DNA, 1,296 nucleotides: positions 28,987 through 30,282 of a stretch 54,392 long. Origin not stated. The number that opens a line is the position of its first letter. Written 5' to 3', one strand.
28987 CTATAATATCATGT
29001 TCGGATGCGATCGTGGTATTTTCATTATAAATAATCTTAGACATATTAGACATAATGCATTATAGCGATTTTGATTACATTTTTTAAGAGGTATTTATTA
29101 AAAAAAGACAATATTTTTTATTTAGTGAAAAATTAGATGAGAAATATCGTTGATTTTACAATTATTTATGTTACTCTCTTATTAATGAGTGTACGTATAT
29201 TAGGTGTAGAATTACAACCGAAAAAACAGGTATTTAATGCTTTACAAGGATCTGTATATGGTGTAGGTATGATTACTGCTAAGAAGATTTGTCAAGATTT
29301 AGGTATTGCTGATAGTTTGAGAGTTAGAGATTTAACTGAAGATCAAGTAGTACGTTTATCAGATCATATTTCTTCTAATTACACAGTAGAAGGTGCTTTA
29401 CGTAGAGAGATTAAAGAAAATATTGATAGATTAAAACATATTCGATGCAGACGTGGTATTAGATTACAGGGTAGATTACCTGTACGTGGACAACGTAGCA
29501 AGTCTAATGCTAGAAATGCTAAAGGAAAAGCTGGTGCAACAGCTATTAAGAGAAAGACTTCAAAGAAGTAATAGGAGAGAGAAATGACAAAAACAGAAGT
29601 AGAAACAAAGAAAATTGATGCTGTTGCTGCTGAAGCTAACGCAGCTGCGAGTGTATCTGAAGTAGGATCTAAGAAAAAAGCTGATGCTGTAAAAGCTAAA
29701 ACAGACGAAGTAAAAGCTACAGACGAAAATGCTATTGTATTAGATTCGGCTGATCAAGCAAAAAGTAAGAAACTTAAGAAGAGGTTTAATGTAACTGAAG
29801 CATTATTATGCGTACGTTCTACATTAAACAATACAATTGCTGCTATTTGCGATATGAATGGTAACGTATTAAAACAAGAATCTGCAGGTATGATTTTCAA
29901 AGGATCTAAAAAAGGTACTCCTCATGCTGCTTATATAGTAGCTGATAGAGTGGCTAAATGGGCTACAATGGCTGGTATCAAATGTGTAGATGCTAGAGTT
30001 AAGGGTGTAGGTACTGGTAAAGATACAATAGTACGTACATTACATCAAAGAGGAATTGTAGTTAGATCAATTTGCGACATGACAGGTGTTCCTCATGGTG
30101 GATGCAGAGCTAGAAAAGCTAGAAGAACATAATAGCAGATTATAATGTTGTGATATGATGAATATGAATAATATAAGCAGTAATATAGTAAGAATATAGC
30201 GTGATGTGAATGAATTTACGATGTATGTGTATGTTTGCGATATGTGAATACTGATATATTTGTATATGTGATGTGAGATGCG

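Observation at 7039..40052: The ribosomal-protein superoperon and other deeply conserved gene pairs are shattered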

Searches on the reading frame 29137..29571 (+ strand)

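Call 10: search_protein_families(library=ncbifam, proteins=[window:29137-29571:+], max_evalue=1e-8)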
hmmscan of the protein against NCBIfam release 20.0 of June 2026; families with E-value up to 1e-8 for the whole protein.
window:29137-29571:+ (144 aa): 3 families
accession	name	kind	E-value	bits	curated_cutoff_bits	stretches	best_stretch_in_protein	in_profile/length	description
TIGR03631.1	uS13_bact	equivalog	5.9e-34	116.9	130.45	1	20-131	1-111/113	30S ribosomal protein S13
TIGR03629.1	uS13_arch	equivalog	1.7e-15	57.5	175.55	0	84-128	91-135/144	30S ribosomal protein S13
NF003140.0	PRK04053.1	equivalog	4.7e-15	56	159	0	84-129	98-143/157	30S ribosomal protein S13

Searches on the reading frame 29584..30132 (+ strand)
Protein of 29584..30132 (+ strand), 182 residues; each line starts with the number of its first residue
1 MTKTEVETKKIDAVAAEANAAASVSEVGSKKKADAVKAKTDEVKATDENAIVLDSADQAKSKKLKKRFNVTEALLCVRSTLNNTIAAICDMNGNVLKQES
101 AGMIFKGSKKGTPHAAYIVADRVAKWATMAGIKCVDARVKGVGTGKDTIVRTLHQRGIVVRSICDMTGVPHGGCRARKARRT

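Call 10: search_protein_families(library=ncbifam, proteins=[window:29584-30132:+], max_evalue=1e-8)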
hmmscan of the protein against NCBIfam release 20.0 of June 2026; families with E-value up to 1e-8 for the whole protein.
window:29584-30132:+ (182 aa): 4 families
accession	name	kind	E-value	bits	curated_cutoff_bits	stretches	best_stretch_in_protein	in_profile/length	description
NF003698.1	PRK05309.1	equivalog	2.9e-34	118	111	1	65-181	3-120/120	30S ribosomal protein S11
TIGR03632.1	uS11_bact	equivalog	1.8e-33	115.4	154.5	1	65-178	2-116/117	30S ribosomal protein S11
NF007176.0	PRK09607.1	equivalog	2e-14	53.9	182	1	73-181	10-128/132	30S ribosomal protein S11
TIGR03628.1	arch_S11P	equivalog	2.3e-12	47.5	182.35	1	76-176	6-116/117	30S ribosomal protein S11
